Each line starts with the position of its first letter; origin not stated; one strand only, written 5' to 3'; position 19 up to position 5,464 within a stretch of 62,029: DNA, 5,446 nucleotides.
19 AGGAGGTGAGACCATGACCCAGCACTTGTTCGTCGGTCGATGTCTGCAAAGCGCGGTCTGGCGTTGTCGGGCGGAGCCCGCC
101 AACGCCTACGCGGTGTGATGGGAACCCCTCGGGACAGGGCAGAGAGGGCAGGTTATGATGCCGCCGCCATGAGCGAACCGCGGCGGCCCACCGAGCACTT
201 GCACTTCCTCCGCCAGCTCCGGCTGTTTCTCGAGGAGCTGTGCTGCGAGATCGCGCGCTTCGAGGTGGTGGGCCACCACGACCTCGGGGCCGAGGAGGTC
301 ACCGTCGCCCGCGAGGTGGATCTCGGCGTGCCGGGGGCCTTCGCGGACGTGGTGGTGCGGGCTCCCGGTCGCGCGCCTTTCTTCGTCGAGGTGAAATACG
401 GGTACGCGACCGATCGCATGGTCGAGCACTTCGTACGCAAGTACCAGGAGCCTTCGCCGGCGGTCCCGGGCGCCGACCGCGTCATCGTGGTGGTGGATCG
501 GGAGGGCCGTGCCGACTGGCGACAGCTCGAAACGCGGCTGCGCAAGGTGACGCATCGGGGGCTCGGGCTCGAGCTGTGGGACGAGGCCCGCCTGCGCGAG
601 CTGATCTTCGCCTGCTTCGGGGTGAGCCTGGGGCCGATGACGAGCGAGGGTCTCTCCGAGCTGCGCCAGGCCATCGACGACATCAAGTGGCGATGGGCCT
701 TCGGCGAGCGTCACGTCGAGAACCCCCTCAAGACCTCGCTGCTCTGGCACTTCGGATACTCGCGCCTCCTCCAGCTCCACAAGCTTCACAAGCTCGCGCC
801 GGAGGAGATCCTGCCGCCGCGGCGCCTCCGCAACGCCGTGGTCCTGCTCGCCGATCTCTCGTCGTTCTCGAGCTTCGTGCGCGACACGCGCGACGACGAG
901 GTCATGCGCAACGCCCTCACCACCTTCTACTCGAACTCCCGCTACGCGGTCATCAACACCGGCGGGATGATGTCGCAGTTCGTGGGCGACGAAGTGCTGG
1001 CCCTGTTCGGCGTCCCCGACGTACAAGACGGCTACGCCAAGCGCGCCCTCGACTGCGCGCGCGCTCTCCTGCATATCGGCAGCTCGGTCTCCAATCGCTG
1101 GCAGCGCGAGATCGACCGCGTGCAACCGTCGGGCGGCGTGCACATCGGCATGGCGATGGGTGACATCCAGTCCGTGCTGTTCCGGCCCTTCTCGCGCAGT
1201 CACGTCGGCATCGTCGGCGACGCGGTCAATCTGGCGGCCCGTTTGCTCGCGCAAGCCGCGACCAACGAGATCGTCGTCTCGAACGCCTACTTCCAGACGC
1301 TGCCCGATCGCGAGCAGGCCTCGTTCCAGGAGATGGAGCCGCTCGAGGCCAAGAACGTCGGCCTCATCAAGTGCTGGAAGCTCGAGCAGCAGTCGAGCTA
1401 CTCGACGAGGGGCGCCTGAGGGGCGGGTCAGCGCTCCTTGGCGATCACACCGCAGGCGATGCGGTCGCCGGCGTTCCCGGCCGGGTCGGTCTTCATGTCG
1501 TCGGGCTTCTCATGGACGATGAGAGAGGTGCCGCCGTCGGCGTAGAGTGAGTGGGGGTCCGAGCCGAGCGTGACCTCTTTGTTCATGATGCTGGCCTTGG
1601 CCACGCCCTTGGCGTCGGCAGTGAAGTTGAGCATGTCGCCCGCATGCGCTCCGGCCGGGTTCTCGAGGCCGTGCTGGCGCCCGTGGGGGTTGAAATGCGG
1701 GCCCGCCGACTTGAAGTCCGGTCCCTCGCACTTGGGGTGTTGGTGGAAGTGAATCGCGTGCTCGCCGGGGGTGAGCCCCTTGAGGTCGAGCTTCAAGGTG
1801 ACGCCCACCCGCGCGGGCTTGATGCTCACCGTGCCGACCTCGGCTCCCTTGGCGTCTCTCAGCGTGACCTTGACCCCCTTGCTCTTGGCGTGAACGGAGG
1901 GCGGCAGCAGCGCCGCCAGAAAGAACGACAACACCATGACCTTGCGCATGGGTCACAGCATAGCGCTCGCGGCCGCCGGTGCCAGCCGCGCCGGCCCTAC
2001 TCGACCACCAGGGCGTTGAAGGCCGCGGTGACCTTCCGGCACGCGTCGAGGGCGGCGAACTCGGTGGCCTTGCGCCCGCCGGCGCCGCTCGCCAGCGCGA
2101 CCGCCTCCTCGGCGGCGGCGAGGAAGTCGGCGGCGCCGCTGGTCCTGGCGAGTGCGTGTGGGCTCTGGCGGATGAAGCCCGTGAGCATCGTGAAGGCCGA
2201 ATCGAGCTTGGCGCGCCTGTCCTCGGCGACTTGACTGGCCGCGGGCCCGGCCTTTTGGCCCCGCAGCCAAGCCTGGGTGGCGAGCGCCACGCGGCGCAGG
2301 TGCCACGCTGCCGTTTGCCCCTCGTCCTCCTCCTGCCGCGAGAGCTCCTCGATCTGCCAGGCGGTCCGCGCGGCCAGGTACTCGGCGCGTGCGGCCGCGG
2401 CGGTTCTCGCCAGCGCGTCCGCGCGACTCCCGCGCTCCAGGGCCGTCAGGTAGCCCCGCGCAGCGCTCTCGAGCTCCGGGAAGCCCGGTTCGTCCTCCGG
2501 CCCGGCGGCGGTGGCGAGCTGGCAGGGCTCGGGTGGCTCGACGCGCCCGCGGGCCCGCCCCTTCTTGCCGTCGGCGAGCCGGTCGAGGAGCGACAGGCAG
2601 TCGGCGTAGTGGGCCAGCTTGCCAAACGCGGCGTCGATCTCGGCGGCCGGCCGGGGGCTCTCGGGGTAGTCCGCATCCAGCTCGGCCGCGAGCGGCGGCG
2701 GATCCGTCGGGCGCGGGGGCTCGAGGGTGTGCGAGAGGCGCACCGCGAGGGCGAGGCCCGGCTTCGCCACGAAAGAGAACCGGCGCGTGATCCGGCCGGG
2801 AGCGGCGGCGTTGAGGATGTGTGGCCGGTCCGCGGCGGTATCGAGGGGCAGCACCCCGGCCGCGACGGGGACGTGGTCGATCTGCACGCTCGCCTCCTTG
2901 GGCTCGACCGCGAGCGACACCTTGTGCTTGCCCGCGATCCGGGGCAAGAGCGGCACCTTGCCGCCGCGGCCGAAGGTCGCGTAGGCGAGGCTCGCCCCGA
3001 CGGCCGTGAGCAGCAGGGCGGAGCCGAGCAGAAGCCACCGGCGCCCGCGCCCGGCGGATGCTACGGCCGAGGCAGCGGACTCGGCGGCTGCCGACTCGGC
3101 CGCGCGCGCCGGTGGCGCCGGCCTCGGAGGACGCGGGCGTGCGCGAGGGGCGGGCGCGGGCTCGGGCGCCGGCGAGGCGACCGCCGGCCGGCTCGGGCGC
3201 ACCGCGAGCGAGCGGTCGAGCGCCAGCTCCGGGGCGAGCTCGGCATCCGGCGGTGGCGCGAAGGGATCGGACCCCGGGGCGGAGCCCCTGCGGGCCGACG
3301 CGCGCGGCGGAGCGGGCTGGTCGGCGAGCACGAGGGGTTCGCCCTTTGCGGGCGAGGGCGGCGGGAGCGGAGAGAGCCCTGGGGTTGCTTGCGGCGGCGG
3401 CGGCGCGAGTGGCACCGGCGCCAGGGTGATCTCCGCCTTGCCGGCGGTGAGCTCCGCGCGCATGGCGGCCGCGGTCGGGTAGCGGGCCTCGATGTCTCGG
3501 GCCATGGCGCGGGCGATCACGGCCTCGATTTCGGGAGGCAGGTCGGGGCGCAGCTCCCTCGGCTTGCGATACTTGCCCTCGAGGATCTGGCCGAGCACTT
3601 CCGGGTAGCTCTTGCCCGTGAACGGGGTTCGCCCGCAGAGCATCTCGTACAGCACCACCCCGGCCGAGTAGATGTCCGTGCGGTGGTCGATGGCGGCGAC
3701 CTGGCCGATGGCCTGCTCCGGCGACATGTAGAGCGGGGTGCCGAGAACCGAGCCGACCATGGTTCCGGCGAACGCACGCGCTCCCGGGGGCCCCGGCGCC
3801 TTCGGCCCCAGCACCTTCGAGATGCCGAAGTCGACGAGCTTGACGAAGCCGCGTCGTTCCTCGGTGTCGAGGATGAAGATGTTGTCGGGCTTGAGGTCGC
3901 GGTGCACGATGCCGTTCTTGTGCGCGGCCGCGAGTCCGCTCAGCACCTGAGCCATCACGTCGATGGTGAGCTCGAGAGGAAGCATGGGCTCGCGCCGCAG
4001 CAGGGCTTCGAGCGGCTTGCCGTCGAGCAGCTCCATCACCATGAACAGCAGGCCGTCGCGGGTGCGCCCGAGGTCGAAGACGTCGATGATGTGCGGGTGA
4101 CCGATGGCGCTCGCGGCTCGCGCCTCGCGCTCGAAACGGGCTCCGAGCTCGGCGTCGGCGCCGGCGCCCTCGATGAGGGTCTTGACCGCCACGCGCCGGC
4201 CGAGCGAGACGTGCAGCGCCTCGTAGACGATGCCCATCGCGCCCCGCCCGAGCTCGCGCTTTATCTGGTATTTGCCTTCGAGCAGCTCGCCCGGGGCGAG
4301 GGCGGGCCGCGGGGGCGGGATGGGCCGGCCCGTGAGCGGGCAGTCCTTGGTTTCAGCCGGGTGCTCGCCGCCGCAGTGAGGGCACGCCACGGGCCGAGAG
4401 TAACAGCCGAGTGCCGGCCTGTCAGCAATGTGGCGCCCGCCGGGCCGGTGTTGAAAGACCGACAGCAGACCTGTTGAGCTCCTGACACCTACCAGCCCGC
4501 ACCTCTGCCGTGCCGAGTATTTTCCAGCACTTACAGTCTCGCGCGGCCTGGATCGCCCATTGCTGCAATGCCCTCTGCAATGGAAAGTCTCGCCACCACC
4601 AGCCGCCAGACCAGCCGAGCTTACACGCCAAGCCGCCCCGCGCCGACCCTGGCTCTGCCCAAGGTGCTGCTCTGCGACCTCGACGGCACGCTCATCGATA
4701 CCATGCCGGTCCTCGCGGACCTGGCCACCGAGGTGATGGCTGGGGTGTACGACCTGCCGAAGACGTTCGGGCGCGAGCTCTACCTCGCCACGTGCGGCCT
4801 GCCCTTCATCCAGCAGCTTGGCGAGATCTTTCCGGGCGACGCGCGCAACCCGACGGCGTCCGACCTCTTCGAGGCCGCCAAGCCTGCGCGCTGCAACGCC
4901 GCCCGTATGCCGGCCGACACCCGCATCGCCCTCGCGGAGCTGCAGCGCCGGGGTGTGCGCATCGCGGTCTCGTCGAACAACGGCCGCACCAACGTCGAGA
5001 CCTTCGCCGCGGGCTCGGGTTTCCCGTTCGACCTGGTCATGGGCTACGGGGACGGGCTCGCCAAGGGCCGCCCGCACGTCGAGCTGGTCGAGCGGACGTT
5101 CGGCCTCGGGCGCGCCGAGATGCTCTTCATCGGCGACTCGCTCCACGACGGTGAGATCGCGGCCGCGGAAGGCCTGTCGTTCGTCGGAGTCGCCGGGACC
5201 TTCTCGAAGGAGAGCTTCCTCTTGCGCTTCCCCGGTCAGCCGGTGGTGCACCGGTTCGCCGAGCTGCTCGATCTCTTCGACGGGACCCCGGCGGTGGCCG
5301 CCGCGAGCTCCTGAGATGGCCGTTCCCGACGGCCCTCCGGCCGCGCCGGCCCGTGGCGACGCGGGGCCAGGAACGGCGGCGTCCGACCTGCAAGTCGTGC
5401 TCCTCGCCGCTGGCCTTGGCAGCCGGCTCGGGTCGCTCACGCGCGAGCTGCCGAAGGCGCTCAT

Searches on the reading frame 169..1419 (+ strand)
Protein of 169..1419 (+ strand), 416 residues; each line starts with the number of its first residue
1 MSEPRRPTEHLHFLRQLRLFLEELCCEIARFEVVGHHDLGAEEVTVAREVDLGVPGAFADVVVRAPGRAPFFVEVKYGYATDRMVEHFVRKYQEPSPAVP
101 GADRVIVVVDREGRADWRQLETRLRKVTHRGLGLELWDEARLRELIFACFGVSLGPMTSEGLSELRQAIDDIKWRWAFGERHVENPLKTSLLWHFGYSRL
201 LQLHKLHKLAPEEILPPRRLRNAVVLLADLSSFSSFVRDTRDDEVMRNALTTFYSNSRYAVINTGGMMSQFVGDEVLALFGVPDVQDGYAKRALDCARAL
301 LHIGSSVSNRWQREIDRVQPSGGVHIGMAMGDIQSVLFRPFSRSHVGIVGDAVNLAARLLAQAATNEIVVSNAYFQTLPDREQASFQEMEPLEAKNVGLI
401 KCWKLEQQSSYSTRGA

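Call 84: search_protein_families(library=pfam, proteins=[window:169-1419:+])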
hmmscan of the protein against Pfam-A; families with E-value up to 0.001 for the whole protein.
window:169-1419:+ (416 aa): 1 family
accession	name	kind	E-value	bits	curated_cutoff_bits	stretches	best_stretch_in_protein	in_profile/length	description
PF00211.25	Guanylate_cyc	-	6.2e-08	32.9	21.9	1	219-406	5-182/183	Adenylate and Guanylate cyclase catalytic domain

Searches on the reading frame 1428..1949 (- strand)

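Call 84: search_protein_families(library=pfam, proteins=[window:1428-1949:-])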
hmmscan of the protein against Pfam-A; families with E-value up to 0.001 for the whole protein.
window:1428-1949:- (173 aa): 1 family
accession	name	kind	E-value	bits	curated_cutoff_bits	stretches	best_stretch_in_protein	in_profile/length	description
PF00080.25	Sod_Cu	-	2.5e-41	141.6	28.9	1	39-169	3-133/133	Copper/zinc superoxide dismutase (SODC)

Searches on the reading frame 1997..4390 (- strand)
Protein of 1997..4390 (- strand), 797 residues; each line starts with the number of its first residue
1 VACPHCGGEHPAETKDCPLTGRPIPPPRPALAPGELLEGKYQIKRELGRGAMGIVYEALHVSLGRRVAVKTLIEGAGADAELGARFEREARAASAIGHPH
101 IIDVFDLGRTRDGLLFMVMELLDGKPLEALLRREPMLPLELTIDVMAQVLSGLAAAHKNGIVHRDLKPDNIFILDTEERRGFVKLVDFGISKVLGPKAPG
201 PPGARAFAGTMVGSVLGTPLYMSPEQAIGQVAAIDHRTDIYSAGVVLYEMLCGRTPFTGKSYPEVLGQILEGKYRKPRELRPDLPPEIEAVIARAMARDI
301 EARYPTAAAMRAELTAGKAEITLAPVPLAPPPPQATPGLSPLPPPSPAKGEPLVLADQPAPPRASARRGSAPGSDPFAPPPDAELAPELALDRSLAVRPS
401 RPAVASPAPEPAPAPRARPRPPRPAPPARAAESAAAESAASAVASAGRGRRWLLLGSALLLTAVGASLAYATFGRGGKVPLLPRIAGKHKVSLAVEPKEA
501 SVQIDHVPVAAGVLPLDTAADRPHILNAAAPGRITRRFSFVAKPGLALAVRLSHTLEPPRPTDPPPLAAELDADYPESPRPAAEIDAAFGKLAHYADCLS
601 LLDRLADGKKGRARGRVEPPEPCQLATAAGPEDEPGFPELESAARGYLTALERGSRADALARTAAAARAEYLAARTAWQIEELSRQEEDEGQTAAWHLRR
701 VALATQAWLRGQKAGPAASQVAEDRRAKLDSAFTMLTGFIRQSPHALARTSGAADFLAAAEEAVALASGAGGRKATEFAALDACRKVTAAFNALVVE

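Call 84: search_protein_families(library=pfam, proteins=[window:1997-4390:-])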
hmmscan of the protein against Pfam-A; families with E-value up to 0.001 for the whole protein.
window:1997-4390:- (797 aa): 3 families
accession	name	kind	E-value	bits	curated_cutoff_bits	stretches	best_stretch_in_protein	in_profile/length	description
PF00069.31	Pkinase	-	1.9e-47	162.3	31.7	1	41-310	1-258/263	Protein kinase domain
PF07714.23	PK_Tyr_Ser-Thr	-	2.2e-28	99.7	23.1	1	42-307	2-251/258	Protein tyrosine and serine/threonine kinase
PF14531.12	Kinase-like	-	0.00092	19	25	0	148-261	153-255/289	Kinase-like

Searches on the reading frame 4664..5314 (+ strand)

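Call 11: search_protein_families(library=pfam, proteins=[window:4664-5314:+])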
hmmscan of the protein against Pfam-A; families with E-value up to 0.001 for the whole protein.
window:4664-5314:+ (216 aa): 3 families
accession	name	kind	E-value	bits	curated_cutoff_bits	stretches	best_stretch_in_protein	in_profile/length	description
PF13419.12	HAD_2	-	8.6e-13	49.2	23.8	1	3-176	2-178/178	Haloacid dehalogenase-like hydrolase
PF00702.32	Hydrolase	-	2.2e-10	41.7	26.4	1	3-168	5-189/191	haloacid dehalogenase-like hydrolase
PF12710.13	HAD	-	2.7e-07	31.6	27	1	3-162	2-184/189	haloacid dehalogenase-like hydrolase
